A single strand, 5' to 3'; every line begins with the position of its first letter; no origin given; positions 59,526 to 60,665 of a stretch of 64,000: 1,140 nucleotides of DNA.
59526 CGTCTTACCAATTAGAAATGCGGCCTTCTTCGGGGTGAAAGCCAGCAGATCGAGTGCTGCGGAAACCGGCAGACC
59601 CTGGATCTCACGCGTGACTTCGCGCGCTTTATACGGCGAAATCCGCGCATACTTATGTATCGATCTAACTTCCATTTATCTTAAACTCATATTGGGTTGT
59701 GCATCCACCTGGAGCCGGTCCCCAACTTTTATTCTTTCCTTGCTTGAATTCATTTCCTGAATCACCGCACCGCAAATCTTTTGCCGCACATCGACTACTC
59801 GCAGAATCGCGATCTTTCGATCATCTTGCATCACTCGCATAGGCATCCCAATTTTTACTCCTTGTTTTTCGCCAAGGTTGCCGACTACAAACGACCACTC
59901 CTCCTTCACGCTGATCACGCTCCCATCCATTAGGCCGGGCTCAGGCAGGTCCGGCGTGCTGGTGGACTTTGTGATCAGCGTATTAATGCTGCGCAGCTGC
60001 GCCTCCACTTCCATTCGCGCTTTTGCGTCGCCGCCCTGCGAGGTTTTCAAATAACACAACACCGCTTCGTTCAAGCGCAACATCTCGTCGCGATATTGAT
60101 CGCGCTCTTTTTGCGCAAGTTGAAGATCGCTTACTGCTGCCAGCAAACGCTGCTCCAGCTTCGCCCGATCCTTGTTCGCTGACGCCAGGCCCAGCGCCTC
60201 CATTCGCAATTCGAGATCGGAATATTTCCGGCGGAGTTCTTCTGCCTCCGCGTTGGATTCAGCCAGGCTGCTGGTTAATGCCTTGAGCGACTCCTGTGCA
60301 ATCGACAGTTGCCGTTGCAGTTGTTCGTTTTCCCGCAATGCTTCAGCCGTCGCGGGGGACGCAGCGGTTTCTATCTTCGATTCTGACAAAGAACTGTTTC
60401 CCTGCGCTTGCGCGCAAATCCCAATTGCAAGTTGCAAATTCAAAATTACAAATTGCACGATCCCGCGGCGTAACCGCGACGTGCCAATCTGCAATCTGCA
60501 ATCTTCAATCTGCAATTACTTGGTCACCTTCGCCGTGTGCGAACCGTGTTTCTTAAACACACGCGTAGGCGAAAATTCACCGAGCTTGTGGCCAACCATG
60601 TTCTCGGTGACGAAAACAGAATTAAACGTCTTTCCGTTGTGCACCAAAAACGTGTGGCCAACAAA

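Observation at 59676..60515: Non-ribosomal secreted coiled-coil gene wedged between rpsS and rplV inside the S10 operon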

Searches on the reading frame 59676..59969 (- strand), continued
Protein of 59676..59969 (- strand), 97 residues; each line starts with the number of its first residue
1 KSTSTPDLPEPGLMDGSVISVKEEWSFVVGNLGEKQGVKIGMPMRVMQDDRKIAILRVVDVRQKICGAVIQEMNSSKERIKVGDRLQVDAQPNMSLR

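Call 70: search_protein_families(library=pfam, proteins=[P0186, P0270, P0129, P0130, P0150, P0194, P0211, P0234, P0250, P0260], max_evalue=0.01)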
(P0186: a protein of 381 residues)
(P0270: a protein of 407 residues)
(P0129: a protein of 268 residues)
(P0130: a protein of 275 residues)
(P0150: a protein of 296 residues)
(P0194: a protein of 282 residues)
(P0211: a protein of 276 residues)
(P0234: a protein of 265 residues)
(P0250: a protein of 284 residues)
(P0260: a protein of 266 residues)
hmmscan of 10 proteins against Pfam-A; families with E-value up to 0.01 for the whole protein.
P0186 (381 aa): 3 families
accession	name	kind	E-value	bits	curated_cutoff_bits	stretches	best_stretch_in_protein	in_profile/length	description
PF16538.11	FlgT_C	-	0.0005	20.9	27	0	207-232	4-29/77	Flagellar assembly protein T, C-terminal domain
PF00261.25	Tropomyosin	-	0.00051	20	38.6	1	57-160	2-108/242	Tropomyosin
PF12777.12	MT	-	0.0045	16.5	24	0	47-105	228-285/344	Microtubule-binding stalk of dynein motor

P0270 (407 aa): 4 families
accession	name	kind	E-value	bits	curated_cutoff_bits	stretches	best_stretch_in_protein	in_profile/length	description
PF16538.11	FlgT_C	-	1.8e-10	41.5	27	2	233-282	4-53/77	Flagellar assembly protein T, C-terminal domain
PF05837.17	CENP-H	-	0.0011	19.3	29.9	1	54-165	60-172/202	Centromere protein H (CENP-H)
PF05911.16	FPP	-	0.0034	16.2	40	1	49-200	688-838/871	Filament-like plant protein, long coiled-coil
PF16515.11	HIP1_clath_bdg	-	0.0067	17.2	28.8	0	58-123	32-94/99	Clathrin-binding domain of Huntingtin-interacting protein 1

P0129 (268 aa): 1 family
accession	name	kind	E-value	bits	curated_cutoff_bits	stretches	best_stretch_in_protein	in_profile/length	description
PF16538.11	FlgT_C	-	0.002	19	27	0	204-227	4-27/77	Flagellar assembly protein T, C-terminal domain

P0130 (275 aa): 1 family
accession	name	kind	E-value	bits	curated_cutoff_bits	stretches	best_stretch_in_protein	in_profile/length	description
PF16538.11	FlgT_C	-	0.0057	17.5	27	0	211-236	4-29/77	Flagellar assembly protein T, C-terminal domain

P0150 (296 aa): 0 families

P0194 (282 aa): 2 families
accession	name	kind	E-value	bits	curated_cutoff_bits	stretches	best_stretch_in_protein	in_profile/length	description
PF08614.16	ATG16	-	0.0014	19.3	33.7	1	56-114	109-167/200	Autophagy protein 16 (ATG16)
PF09728.14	Taxilin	-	0.0021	17.7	30.3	1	46-115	179-248/302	Myosin-like coiled-coil protein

P0211 (276 aa): 0 families

P0234 (265 aa): 1 family
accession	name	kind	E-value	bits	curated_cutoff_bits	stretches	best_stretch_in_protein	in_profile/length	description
PF01544.23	CorA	-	0.0018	18.1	27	1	37-148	121-231/292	CorA-like Mg2+ transporter protein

P0250 (284 aa): 1 family
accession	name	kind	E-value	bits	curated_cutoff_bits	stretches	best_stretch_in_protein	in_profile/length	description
PF16538.11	FlgT_C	-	9e-06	26.5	27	0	222-246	4-28/77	Flagellar assembly protein T, C-terminal domain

P0260 (266 aa): 0 families

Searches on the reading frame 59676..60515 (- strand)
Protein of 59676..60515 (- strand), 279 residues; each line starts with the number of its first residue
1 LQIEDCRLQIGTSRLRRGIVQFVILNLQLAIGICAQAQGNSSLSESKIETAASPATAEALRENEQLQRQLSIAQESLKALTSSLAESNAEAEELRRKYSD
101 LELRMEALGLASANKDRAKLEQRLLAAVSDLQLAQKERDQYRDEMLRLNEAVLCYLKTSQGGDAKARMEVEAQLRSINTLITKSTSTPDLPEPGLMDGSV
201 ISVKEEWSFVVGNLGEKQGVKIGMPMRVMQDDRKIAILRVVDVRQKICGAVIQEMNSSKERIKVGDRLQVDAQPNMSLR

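Call 5: find_homologous_proteins(query=window:59676-60458:-)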
Query window:59676-60458:- (260 aa): 4361 proteins with E <= 0.001 among 6100 candidates; the best 120 are listed.
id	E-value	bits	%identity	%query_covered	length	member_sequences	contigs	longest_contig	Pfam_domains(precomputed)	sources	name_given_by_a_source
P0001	2.4e-154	529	100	100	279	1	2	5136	-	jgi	-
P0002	2.4e-154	529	100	100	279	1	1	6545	-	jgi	-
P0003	2.4e-154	529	100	100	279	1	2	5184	-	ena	-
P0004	2.4e-154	529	100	100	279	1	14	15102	-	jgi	-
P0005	2.4e-154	529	100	100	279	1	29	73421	-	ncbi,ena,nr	ncbi:MAG: hypothetical protein DMF12_02260 [Verrucomicrobia bacterium]|nr:MAG: hypothetical protein 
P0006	2.4e-154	529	100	100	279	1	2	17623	-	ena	-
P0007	6.0e-154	528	99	100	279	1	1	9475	-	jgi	-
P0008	8.8e-154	528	99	100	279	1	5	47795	-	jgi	-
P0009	8.8e-154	528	99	100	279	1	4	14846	-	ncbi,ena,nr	ncbi:MAG: hypothetical protein DMF07_06960 [Verrucomicrobia bacterium]|nr:MAG: hypothetical protein 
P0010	8.8e-154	528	99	100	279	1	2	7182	-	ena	-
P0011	9.7e-154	528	99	100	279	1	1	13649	-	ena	-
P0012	9.9e-154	528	99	100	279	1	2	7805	-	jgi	-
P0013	9.9e-154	528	99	100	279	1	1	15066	-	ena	-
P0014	1.1e-153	527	99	100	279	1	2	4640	-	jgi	-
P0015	1.1e-153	527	99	100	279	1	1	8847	-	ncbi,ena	-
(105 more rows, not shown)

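Call 6: search_protein_families(library=pfam, proteins=[window:59676-60515:-], max_evalue=10)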
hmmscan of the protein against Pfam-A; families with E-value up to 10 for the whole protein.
window:59676-60515:- (279 aa): 12 families
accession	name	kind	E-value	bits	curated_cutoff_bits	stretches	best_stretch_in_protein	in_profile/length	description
PF01455.23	HupF_HypC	-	0.047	14.3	28.5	1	222-270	3-44/65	HupF/HypC family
PF17082.10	Spc29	-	0.055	13.7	31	1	39-112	88-169/245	Spindle Pole Component 29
PF13094.11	CENP-Q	-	0.23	12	28.5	1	58-141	26-107/162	CENP-Q, a CENPA-CAD centromere complex subunit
PF07200.18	Mod_r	-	0.3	11.5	30.1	1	55-131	34-107/146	Modifier of rudimentary (Mod(r)) protein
PF20492.3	ERM_helical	-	0.32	11.5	40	1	62-153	21-114/120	Ezrin/radixin/moesin, alpha-helical domain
PF08614.16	ATG16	-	0.39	11.3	33.7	1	56-142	90-174/200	Autophagy protein 16 (ATG16)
PF09762.14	CCDC93_CC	-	0.49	9.8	30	1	44-175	126-262/429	CCDC93 coiled-coil domain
PF15960.10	DUF4763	-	1.7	8.3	30.1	1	25-108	60-146/236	Domain of unknown function (DUF4763)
PF13035.11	DUF3896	-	1.9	9.2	25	1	121-145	18-42/61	Protein of unknown function (DUF3896)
PF04102.17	SlyX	-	3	9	30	1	64-114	6-56/67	SlyX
PF24627.1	PUMA_CC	-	3.6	8.1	30.1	1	62-91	2-31/74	PUMA coiled-coil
PF25443.1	ANG-1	-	7.6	7.2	28.5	1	47-103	39-95/105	ANG-1-like domain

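Call 7: search_protein_families(library=ncbifam, proteins=[window:59676-60515:-], max_evalue=10)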
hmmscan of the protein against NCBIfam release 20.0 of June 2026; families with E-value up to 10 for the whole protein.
window:59676-60515:- (279 aa): 9 families
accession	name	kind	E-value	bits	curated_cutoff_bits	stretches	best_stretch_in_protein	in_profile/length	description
NF011898.1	PRK15371.1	subfamily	0.018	14.4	275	1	71-138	4-71/269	YopJ/AvrA family T3SS effector serine/threonine acetyltransferase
TIGR02168.1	SMC_prok_B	equivalog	0.038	11.7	567.35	1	54-150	777-875/1181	chromosome segregation protein SMC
NF045487.1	ASRP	equivalog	0.092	11.3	300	1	59-179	353-460/593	archaea-specific SMC-related protein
NF033885.1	conj_TraP_IncI1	equivalog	0.19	11.4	135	1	50-112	82-144/217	conjugal transfer protein TraP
TIGR02169.1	SMC_prok_A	equivalog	0.2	9.3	729.4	1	46-151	666-767/1165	chromosome segregation protein SMC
TIGR04211.1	SH3_and_anchor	equivalog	0.39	10.3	65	1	59-150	64-160/198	TIGR04211 family SH3 domain-containing protein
NF052432.1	TC0500_fam_Inc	equivalog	0.43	9.9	240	2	108-150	87-128/214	TC0500 family inclusion membrane protein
NF053525.1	thylo_ssr2422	subfamily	1.9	9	38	0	72-108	13-49/77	ssr2422 family thylakoid membrane protein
NF010737.0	PRK14139.1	equivalog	9.6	6.1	164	1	43-99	17-73/188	nucleotide exchange factor GrpE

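Call 8: find_related_loci(query=window:59676-60458:-, collection=genome_contigs, flank=4000)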
Query window:59676-60458:- (260 aa) in genome_contigs; peptide patterns used: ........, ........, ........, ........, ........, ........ (x = any residue, [..] = any of these).
125 stretches matched a pattern; 44 encode a relative of the query (tblastn E <= 1e-3); 44 distinct loci.
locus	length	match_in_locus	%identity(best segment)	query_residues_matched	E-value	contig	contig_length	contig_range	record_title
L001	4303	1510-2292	90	1-260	3e-159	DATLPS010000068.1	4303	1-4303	MAG TPA_asm: Candidatus Limnocylindria bacterium isolate SMAG_U13858 k141_3918376, whole genome shotgun sequence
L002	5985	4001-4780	89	2-260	2e-152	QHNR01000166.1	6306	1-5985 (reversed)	MAG: Verrucomicrobia bacterium isolate AV71 14_0903_13_30cm_scaffold_6426772_curated, whole genome shotgun sequence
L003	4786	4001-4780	88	2-260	8e-153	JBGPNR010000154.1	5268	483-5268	MAG: Candidatus Udaeobacter sp. isolate OBJ_0618_7090110_21 k141_11045188_length_5268_cov_66.0000, whole genome shotgun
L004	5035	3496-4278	83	1-260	4e-143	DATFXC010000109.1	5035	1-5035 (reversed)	MAG TPA_asm: Candidatus Udaeobacter sp. isolate SMAG_U9507 k141_12331241, whole genome shotgun sequence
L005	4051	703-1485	82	1-260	2e-144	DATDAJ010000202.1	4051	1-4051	MAG TPA_asm: Candidatus Udaeobacter sp. isolate SMAG_U93 k141_1162992, whole genome shotgun sequence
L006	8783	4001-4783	81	1-260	1e-140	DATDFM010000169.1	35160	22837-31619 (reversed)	MAG TPA_asm: Candidatus Udaeobacter sp. isolate SMAG_U226 k141_663074, whole genome shotgun sequence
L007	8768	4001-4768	84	10-260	5e-136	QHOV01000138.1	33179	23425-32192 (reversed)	MAG: Verrucomicrobia bacterium isolate AV44 14_0927_12_20cm_scaffold_1015_curated, whole genome shotgun sequence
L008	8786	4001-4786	81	5-260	9e-136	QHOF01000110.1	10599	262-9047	MAG: Verrucomicrobia bacterium isolate AV59 14_1009_16_30cm_scaffold_35906_curated, whole genome shotgun sequence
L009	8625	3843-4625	81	1-260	5e-134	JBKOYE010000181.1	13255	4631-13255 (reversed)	MAG: Verrucomicrobiota bacterium isolate GB_HAYS_MAG_00069 GB_HAYS_000001120630, whole genome shotgun sequence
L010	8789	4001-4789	80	2-258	5e-134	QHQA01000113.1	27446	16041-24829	MAG: Verrucomicrobia bacterium isolate AV16 14_0903_13_30cm_scaffold_3211611_curated, whole genome shotgun sequence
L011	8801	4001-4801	79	1-260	8e-134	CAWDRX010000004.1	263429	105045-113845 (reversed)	MAG: uncultured Verrucomicrobiae bacterium isolate MFD00392.bin.3.308 genome assembly, contig: contig_2442, whole genome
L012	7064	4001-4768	83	10-260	3e-133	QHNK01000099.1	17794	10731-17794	MAG: Verrucomicrobia bacterium isolate AV78 14_0929_05_30cm_scaffold_3851_curated, whole genome shotgun sequence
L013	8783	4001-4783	81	1-260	4e-139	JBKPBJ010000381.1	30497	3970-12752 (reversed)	MAG: Verrucomicrobiota bacterium isolate GB_EKS_MAG_00081 GB_EKS_000000016304, whole genome shotgun sequence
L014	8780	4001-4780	78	1-260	2e-132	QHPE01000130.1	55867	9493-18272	MAG: Verrucomicrobia bacterium isolate AV36 14_0903_12_20cm_scaffold_1102_curated, whole genome shotgun sequence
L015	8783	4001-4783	77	1-260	8e-131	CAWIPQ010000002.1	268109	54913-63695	MAG: uncultured Verrucomicrobiae bacterium isolate MFD01721.bin.2.184 genome assembly, contig: contig_1333, whole genome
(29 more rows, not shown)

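Call 23: predict_structure(protein=window:59679-60515:-)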
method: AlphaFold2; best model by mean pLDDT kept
length: 279 residues; sequences in the alignment: 1
mean_pLDDT: 47.8   pTM: 0.29
mean pLDDT of the five models: 47.8, 45.7, 45.4, 39.7, 39.4
residues with pLDDT >= 90: 0; 70-90: 3; 50-70: 122; < 50: 154
segments of 3 or more residues with pLDDT < 50: 1-15, 17-28, 30-32, 37-49, 159-161, 180-220, 222-233, 241-250, 258-279
pLDDT, mean of each block of 10 residues (from residue 1): 32 44 48 46 43 51 58 55 56 67 59 53 53 57 58 52 56 51 37 32 34 41 45 48 43 50 38 31
secondary structure, 60 per line:
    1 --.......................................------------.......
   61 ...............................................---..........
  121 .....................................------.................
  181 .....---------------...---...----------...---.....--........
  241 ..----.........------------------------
elements in order: H3-41 H54-107 H111-157 H164-185 E201-203 E207-209 E220-222 E226-230 E233-242 E247-255

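Call 31: find_homologous_proteins(query=A2, max_evalue=0.00001)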
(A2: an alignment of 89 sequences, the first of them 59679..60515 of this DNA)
Query A2 (89 sequences) (279 aa, profile of the alignment): 4208 proteins with E <= 0.00001 among 8000 candidates; the best 120 are listed.
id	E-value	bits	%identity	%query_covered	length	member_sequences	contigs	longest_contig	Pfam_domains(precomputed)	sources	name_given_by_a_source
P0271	1.1e-98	348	46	89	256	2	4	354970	-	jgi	jgi:hypothetical protein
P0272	3.7e-97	343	49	88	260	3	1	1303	-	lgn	-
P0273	1.1e-96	341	64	99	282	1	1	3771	-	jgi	jgi:hypothetical protein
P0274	2.8e-96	340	68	94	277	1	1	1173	-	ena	-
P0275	3.9e-96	340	49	86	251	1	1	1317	-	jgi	jgi:hypothetical protein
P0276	4.0e-96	340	64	100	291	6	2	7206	-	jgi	jgi:hypothetical protein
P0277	4.2e-96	340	48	87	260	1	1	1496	-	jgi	jgi:hypothetical protein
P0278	6.6e-96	339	68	94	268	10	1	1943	-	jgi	jgi:hypothetical protein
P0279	6.9e-96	339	49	88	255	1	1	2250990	-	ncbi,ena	-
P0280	7.6e-96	339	68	94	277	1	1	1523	-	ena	-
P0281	9.9e-96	338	50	88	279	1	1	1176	-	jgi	-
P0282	1.0e-95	338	48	88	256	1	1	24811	-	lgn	-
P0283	1.4e-95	338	48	89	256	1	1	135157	-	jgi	jgi:hypothetical protein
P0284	1.6e-95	338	48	98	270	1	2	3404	-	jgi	jgi:hypothetical protein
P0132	1.9e-95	338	45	92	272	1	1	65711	-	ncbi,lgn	-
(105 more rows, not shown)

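Call 32: find_encoding_contigs(protein=P0279, flank=4000, max_places=2)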
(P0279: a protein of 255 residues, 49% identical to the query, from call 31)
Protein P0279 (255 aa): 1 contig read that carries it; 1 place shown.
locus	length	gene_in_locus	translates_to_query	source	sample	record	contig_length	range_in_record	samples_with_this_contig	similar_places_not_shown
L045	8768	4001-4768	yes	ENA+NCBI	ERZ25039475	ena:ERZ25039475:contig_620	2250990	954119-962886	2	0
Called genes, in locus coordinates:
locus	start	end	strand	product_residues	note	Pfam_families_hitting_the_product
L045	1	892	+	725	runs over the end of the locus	PF00009:GTP_EFTU, PF22042:EF-G_D2, PF03144:GTP_EFTU_D2, PF16658:RF3_C (weak), PF14492:EFG_III, PF03764:EFG_IV, PF00679:EFG_C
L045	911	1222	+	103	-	PF00338:Ribosomal_S10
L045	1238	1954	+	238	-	PF00297:Ribosomal_L3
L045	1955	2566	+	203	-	PF00573:Ribosomal_L4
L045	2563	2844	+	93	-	PF00276:Ribosomal_L23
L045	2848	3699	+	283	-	PF00181:Ribosomal_L2_N, PF03947:Ribosomal_L2_C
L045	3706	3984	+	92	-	PF00203:Ribosomal_S19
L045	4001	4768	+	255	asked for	-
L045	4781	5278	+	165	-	PF00237:Ribosomal_L22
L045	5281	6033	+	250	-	PF07650:KH_2, PF00189:Ribosomal_S3_C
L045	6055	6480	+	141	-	PF00252:Ribosomal_L16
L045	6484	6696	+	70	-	PF00831:Ribosomal_L29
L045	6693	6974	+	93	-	PF00366:Ribosomal_S17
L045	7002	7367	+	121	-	PF00238:Ribosomal_L14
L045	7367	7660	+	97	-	PF00467:KOW, PF17136:ribosomal_L24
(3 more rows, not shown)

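Call 43: search_protein_families(library=pfam, alignment_id=A2, max_evalue=0.01)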
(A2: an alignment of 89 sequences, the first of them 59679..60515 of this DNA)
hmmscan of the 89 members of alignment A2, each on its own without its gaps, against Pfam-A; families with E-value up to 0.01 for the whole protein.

A. member 1, window:59679-60515:- (279 aa): 0 families

B. families by the number of members that match (of 89 scanned): 36 families (the first 25 are shown)
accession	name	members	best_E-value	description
PF16538.11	FlgT_C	25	9e-06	Flagellar assembly protein T, C-terminal domain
PF18035.6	Bap31_Bap29_C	2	5.3e-05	Bap31/Bap29 cytoplasmic coiled-coil domain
PF08614.16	ATG16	2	7.8e-05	Autophagy protein 16 (ATG16)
PF05622.17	HOOK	2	0.00017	HOOK protein coiled-coil region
PF09789.14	CC149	2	0.0024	Coiled-coil domain-containing protein 149-A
PF25443.1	ANG-1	2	0.0035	ANG-1-like domain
PF04085.20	MreC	2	0.0043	Rod shape-determining protein MreC, barrel core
PF05859.17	Mis12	1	0.00025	Mis12 protein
PF07111.17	HCR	1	0.00034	Alpha helical coiled-coil rod protein (HCR)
PF06657.18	Cep57_MT_bd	1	0.00039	Centrosome microtubule-binding domain of Cep57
PF25764.1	KIF21A_4th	1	0.00042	KIF21A-like domain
PF20492.3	ERM_helical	1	0.0011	Ezrin/radixin/moesin, alpha-helical domain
PF07200.18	Mod_r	1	0.0013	Modifier of rudimentary (Mod(r)) protein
PF08961.15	NRBF2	1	0.0014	Nuclear receptor-binding factor 2, autophagy regulator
PF12761.13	End3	1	0.0017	Actin cytoskeleton-regulatory complex protein END3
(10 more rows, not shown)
